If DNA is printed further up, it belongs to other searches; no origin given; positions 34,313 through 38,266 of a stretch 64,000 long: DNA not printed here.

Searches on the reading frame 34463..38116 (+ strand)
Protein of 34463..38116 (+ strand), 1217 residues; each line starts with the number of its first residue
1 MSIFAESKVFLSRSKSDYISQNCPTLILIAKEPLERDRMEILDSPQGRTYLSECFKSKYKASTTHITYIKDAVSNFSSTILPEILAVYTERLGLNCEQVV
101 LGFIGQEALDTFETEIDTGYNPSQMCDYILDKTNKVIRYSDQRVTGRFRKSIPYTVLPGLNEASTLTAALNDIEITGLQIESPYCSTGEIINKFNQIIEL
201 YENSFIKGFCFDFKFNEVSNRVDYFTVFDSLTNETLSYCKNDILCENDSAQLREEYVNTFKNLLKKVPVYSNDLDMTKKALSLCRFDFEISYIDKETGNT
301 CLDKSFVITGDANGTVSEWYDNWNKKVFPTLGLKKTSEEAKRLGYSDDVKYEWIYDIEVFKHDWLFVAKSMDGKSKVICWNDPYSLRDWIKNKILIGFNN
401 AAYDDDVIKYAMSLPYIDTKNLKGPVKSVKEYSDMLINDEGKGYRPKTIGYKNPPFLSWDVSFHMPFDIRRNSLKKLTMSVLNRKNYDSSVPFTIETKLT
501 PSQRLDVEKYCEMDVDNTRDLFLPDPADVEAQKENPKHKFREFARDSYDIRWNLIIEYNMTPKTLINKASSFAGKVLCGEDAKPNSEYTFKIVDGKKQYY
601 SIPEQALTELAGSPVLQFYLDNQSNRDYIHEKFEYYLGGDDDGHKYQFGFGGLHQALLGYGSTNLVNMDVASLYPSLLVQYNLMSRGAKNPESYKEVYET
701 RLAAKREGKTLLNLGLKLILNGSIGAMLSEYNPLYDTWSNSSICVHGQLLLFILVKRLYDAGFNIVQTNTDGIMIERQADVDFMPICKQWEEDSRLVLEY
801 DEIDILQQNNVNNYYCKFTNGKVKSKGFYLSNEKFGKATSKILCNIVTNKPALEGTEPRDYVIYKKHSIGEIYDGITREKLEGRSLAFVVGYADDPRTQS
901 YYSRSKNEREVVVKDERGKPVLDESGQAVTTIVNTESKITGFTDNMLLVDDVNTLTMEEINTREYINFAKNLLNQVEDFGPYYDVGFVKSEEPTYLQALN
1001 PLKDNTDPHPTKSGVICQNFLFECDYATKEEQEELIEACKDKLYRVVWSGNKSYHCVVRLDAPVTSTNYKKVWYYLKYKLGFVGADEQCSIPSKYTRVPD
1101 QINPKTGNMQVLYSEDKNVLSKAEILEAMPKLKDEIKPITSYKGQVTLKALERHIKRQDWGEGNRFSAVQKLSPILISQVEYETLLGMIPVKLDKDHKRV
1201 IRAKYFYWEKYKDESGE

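Call 95: search_protein_families(library=phrogs, proteins=[window:34463-38116:+], max_evalue=0.00001)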
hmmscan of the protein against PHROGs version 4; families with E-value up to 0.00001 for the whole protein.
window:34463-38116:+ (1217 aa): 2 families
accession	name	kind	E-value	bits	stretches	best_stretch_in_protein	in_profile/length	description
phrog_1252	-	DNA, RNA and nucleotide metabolism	3e-93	314.5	1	350-977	52-652/663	DNA polymerase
phrog_18505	-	DNA, RNA and nucleotide metabolism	4.9e-18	66.5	1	692-874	18-201/349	DNA polymerase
